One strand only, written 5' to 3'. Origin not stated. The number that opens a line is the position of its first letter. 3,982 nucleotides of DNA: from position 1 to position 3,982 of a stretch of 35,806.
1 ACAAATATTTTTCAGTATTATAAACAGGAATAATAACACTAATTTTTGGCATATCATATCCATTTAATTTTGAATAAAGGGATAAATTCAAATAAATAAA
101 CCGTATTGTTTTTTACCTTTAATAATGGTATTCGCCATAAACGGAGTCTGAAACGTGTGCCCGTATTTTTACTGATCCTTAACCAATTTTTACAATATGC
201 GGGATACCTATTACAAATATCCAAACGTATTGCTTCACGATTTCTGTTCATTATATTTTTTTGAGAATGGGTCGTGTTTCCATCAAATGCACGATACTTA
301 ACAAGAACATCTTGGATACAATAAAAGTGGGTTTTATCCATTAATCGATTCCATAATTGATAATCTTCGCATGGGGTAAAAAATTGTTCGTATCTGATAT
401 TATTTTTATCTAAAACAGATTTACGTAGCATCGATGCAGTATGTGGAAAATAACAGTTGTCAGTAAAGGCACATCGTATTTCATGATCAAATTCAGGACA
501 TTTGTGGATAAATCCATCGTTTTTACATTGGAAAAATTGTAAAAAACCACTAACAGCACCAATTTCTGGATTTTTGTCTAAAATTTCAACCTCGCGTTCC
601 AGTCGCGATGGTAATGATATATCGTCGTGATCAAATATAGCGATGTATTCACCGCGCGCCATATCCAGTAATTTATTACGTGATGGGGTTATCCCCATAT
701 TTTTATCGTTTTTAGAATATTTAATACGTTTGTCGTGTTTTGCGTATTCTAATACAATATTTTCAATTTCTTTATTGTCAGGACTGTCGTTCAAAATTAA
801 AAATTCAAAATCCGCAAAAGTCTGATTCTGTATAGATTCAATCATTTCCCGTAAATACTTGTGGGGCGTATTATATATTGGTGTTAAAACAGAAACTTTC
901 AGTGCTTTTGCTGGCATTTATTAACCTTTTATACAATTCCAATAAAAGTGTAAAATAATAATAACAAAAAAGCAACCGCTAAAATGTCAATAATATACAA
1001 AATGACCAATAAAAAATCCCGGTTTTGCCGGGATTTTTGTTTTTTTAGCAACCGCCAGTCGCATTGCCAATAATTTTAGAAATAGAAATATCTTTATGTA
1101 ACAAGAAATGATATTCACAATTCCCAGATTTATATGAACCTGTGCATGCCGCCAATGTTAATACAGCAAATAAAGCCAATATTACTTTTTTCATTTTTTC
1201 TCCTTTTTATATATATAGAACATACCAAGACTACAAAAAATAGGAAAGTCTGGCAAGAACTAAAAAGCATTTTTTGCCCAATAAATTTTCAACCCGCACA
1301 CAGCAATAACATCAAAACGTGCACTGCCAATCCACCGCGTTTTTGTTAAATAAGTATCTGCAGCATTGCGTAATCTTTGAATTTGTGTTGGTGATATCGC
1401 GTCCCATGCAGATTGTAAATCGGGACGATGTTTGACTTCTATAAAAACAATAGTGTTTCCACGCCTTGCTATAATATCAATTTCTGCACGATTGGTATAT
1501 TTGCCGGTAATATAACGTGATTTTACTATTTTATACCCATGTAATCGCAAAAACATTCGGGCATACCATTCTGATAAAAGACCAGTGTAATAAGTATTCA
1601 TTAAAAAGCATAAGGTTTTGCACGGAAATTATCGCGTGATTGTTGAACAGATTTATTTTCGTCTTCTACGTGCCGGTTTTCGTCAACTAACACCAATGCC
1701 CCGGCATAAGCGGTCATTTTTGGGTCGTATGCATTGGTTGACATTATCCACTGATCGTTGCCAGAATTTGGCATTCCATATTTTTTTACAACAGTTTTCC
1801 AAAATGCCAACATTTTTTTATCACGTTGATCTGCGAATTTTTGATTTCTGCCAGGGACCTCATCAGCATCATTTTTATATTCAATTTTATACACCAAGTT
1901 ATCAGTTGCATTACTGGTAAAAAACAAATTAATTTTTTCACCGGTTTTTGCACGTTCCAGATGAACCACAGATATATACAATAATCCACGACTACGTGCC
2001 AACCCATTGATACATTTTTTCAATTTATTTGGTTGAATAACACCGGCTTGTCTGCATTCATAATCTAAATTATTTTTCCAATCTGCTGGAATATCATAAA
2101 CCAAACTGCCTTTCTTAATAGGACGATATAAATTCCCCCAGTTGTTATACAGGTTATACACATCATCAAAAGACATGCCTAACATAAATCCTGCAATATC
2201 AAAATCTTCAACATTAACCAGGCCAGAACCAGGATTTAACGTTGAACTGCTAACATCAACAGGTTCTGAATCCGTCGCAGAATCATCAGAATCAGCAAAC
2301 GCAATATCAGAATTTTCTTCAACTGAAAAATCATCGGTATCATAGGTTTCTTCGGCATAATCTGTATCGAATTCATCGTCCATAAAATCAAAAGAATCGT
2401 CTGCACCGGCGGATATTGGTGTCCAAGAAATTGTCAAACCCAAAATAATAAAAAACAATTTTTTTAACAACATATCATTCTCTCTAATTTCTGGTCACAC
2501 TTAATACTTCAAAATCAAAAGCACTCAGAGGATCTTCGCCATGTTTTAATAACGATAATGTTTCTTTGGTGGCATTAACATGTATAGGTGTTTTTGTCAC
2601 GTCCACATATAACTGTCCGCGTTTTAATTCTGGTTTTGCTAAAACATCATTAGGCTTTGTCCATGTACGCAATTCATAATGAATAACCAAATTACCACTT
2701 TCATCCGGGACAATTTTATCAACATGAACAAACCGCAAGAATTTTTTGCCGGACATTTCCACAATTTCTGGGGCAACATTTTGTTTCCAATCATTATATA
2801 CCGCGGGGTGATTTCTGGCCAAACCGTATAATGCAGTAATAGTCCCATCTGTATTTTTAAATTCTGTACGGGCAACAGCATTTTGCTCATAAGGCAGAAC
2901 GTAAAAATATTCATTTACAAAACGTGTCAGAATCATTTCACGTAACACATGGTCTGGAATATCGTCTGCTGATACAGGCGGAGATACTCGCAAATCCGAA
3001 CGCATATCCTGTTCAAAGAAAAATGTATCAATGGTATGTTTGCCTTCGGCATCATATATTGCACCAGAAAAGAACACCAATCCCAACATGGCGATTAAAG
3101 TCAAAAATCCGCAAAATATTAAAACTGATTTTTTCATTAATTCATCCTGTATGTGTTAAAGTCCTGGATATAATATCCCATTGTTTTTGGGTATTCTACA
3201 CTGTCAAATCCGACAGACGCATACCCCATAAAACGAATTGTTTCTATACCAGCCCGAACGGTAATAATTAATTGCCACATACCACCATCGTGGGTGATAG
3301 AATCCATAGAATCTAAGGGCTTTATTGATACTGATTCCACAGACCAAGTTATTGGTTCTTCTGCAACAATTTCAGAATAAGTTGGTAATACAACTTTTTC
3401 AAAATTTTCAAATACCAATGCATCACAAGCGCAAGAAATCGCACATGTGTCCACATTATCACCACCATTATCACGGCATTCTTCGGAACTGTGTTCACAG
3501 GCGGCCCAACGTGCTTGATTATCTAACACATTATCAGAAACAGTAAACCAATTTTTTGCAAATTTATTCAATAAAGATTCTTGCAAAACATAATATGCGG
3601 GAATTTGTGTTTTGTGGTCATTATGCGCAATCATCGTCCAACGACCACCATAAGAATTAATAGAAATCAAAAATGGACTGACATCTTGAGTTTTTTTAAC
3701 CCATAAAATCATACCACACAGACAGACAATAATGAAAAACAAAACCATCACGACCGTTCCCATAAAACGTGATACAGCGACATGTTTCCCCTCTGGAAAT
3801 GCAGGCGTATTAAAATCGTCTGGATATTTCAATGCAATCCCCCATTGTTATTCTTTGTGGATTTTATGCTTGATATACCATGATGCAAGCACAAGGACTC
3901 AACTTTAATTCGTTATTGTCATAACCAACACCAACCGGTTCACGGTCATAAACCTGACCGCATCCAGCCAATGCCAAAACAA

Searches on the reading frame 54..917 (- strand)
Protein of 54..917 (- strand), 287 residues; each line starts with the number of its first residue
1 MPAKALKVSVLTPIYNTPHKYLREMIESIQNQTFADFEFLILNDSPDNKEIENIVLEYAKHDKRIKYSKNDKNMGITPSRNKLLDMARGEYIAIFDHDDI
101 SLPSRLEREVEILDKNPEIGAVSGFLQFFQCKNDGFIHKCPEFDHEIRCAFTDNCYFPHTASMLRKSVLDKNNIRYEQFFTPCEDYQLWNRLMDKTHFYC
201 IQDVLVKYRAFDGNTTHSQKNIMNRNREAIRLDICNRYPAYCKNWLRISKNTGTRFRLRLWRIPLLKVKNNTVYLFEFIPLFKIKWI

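Call 78: search_protein_families(library=pfam, proteins=[window:54-917:-], max_evalue=0.001)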
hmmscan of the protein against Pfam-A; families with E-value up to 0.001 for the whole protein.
window:54-917:- (287 aa): 3 families
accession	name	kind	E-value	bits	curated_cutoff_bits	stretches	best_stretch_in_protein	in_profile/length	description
PF00535.33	Glycos_transf_2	-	2.5e-28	99.6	23.3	1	9-171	1-166/168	Glycosyl transferase family 2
PF13641.12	Glyco_tranf_2_3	-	2.7e-08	34.6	27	1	8-203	3-205/230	Glycosyltransferase like family 2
PF10111.15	Glyco_tranf_2_2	-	7.7e-08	32.6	27.3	1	9-113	1-106/276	Glycosyltransferase like family 2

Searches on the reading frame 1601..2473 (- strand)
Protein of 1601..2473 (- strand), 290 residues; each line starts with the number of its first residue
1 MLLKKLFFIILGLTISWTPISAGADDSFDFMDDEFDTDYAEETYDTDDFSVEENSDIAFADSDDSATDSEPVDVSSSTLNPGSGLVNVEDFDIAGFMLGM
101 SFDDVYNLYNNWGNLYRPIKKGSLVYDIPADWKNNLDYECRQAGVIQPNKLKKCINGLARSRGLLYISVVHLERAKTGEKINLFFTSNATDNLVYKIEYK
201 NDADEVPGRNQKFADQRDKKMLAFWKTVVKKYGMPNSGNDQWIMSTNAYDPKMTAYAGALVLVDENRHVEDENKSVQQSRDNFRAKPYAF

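Call 78: search_protein_families(library=pfam, proteins=[window:1601-2473:-], max_evalue=0.001)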
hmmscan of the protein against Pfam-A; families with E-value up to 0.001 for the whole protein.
window:1601-2473:- (290 aa): 0 families

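Call 95: search_solved_structures(query=window:1601-2473:-, max_evalue=1)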
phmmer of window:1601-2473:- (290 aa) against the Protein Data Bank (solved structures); distinct sequences matched with E-value up to 1: 0.

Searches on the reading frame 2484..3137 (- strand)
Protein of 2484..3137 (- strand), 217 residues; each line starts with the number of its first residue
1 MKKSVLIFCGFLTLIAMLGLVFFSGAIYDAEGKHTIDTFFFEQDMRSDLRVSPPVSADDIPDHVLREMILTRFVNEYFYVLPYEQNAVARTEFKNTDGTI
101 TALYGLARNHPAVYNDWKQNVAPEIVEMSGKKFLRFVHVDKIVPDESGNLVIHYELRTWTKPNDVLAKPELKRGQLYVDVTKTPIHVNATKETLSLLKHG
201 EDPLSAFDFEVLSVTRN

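Call 78: search_protein_families(library=pfam, proteins=[window:2484-3137:-], max_evalue=0.001)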
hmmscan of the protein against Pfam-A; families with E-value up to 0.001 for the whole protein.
window:2484-3137:- (217 aa): 0 families

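Call 94: search_solved_structures(query=window:2484-3137:-, max_evalue=1)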
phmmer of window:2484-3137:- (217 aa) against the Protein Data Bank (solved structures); distinct sequences matched with E-value up to 1: 0.

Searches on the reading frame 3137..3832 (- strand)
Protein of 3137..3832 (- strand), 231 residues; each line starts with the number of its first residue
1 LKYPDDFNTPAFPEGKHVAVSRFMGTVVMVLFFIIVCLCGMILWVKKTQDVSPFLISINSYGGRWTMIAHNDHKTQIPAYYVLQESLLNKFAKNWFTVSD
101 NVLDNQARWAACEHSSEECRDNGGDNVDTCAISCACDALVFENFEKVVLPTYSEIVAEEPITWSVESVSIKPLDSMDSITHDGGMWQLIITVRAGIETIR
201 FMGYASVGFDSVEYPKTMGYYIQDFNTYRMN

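Call 78: search_protein_families(library=pfam, proteins=[window:3137-3832:-], max_evalue=0.001)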
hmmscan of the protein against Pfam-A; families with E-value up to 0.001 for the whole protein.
window:3137-3832:- (231 aa): 1 family
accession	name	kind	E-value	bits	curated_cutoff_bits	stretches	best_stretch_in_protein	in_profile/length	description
PF04335.19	VirB8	-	0.0002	21.7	23.2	1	26-109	22-102/213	VirB8 protein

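Call 93: search_solved_structures(query=window:3137-3832:-, max_evalue=1)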
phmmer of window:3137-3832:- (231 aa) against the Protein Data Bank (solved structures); distinct sequences matched with E-value up to 1: 0.
